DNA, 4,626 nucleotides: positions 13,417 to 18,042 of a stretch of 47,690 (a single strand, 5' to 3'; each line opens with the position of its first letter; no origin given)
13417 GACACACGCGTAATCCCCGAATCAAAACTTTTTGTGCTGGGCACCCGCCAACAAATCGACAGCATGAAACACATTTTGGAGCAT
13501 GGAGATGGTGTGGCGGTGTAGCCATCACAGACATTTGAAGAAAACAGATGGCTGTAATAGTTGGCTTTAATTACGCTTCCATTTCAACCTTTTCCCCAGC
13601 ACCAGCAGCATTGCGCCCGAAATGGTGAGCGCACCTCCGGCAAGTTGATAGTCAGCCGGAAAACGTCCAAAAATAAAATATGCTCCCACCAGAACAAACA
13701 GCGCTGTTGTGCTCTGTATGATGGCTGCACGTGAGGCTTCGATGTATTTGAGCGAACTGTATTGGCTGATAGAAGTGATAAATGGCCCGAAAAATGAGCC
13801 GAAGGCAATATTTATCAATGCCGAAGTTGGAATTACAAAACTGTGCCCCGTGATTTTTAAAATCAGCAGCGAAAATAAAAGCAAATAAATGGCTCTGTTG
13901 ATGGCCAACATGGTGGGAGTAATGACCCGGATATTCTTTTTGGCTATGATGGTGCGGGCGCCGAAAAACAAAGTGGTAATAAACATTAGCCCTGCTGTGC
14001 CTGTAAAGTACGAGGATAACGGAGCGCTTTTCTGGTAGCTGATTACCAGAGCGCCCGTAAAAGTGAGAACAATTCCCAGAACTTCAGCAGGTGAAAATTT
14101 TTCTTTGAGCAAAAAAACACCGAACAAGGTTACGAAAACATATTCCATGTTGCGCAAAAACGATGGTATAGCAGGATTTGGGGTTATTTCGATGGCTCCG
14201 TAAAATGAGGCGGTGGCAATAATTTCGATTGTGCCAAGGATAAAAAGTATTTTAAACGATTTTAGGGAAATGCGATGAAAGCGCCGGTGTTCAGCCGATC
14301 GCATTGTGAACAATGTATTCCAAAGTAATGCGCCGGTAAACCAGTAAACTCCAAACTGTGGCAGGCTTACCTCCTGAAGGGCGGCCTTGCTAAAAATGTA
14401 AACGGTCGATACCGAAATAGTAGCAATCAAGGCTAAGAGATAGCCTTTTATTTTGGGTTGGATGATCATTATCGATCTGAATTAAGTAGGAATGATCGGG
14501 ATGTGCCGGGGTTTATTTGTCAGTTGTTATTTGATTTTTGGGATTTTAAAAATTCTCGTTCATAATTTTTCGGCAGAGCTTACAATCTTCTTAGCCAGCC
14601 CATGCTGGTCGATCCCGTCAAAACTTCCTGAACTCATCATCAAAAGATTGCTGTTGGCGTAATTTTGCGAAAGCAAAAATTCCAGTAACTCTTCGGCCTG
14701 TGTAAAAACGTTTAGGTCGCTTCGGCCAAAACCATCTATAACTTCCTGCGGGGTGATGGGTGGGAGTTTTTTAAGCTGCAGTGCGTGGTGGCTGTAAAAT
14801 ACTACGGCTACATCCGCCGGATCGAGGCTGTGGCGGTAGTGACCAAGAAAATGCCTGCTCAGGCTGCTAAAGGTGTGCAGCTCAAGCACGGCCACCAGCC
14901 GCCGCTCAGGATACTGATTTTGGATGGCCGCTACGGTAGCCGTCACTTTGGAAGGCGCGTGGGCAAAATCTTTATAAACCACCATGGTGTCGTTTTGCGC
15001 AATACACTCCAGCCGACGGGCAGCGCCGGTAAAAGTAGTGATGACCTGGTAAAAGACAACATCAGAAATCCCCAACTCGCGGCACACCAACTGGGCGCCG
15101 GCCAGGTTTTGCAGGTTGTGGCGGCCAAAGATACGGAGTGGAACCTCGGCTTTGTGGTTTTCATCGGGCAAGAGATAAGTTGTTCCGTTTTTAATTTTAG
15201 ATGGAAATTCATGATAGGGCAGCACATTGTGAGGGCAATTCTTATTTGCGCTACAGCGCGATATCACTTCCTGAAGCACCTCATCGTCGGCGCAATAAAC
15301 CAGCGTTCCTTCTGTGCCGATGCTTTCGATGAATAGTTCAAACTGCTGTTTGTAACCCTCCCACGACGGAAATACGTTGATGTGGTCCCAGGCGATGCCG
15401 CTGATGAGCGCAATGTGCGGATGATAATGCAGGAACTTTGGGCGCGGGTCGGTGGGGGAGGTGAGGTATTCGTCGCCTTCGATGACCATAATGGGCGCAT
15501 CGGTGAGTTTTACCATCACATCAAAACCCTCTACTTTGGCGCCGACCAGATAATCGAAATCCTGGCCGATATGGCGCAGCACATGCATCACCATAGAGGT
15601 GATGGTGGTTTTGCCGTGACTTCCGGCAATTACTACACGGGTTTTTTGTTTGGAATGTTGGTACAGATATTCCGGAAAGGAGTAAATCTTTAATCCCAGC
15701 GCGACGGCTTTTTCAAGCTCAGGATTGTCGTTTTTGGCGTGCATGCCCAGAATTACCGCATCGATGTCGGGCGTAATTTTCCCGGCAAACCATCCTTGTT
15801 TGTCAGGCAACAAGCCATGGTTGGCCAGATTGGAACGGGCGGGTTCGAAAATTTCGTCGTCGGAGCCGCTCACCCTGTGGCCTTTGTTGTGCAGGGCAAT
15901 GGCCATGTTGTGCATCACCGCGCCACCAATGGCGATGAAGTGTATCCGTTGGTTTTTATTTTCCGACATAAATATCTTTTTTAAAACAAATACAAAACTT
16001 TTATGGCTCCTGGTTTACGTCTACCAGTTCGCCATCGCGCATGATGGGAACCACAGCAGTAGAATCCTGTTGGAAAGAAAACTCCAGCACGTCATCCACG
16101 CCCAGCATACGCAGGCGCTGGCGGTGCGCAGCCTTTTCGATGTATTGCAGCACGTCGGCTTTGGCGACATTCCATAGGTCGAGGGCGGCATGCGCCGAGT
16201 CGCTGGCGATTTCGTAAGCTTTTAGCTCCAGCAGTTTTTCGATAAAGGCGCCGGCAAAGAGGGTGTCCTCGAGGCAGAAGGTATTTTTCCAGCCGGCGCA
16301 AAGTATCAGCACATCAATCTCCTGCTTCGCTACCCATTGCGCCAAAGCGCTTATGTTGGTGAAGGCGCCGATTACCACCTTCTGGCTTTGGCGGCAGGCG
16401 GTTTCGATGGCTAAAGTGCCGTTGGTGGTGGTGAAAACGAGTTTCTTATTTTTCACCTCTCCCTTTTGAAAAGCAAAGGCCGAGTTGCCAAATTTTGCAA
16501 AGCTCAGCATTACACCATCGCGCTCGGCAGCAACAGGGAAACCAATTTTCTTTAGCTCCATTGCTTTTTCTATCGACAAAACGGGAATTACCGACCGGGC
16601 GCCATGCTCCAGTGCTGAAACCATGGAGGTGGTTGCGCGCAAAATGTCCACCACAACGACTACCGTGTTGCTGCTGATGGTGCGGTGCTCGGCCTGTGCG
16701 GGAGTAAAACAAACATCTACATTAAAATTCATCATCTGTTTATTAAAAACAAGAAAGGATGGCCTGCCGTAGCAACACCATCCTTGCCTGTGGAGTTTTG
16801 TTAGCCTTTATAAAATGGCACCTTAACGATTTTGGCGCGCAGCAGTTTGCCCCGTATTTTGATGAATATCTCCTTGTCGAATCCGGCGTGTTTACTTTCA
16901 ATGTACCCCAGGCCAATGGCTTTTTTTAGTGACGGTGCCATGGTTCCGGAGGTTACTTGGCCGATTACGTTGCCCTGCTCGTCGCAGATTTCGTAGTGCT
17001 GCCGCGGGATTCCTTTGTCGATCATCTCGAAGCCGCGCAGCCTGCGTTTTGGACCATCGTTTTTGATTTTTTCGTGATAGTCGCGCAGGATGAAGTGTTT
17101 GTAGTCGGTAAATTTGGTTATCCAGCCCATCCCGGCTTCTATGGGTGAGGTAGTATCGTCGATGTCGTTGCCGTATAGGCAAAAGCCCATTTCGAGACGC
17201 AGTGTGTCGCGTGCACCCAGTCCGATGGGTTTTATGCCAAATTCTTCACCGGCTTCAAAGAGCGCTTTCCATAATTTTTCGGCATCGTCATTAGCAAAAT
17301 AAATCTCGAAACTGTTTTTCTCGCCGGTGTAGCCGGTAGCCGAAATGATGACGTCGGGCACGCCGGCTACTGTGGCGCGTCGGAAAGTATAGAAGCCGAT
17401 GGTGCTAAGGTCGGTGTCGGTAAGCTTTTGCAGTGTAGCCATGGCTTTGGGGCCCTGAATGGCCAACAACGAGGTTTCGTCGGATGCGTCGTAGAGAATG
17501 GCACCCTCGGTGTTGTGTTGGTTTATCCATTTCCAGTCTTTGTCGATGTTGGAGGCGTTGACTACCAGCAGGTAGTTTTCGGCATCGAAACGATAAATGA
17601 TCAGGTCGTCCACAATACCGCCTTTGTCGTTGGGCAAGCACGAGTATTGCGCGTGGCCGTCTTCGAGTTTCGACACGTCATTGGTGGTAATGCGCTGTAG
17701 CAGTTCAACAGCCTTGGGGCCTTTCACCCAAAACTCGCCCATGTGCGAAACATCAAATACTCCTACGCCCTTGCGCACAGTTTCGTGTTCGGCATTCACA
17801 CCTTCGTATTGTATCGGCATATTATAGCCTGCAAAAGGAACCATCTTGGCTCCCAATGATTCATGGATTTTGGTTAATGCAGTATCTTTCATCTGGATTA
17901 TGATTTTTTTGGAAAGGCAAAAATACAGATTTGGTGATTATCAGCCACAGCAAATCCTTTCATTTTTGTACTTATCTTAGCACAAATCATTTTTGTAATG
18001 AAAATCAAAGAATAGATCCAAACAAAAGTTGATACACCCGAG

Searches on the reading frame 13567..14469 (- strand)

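Call 6: search_protein_families(library=pfam, proteins=[window:13567-14469:-], max_evalue=0.001)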
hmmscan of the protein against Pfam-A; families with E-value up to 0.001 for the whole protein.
window:13567-14469:- (300 aa): 1 family
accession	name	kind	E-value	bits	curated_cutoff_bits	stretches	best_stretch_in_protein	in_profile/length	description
PF00892.27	EamA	-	8.3e-29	101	28.2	2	161-290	6-134/135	EamA-like transporter family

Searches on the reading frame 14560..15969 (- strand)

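Call 6: search_protein_families(library=pfam, proteins=[window:14560-15969:-], max_evalue=0.001)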
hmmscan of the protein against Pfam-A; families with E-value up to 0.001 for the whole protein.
window:14560-15969:- (469 aa): 3 families
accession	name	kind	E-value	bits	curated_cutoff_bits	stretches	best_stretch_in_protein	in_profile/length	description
PF08245.18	Mur_ligase_M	-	2.6e-15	57.4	24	1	114-295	1-199/200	Mur ligase middle domain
PF01225.30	Mur_ligase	-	6e-10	39.8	21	1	8-109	1-94/95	Mur ligase family, catalytic domain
PF02875.26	Mur_ligase_C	-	3.6e-09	38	28.4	1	318-448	1-127/127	Mur ligase, glutamate ligase domain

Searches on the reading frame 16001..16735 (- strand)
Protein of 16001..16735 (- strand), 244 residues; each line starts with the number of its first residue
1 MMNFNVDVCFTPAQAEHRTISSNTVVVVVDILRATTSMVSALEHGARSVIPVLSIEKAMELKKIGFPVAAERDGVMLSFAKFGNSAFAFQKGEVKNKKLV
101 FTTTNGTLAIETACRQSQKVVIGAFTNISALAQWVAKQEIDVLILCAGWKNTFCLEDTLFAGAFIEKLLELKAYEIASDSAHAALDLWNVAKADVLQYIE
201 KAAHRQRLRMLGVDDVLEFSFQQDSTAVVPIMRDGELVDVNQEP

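Call 6: search_protein_families(library=pfam, proteins=[window:16001-16735:-], max_evalue=0.001)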
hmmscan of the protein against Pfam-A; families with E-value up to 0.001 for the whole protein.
window:16001-16735:- (244 aa): 1 family
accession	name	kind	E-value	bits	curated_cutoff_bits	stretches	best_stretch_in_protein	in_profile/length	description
PF04029.19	2-ph_phosp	-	2.1e-64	217.2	26.4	1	10-234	2-225/226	2-phosphosulpholactate phosphatase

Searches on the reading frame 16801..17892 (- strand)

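Call 6: search_protein_families(library=pfam, proteins=[window:16801-17892:-], max_evalue=0.001)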
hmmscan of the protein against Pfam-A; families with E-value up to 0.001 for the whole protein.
window:16801-17892:- (363 aa): 2 families
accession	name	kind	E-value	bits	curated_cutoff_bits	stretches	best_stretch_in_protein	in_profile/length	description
PF01571.26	GCV_T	-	2.7e-96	322.2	25.6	1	7-257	2-254/255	Aminomethyltransferase folate-binding domain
PF08669.17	GCV_T_C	-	4.3e-22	78.2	25.9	1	283-362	1-80/80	Glycine cleavage T-protein C-terminal barrel domain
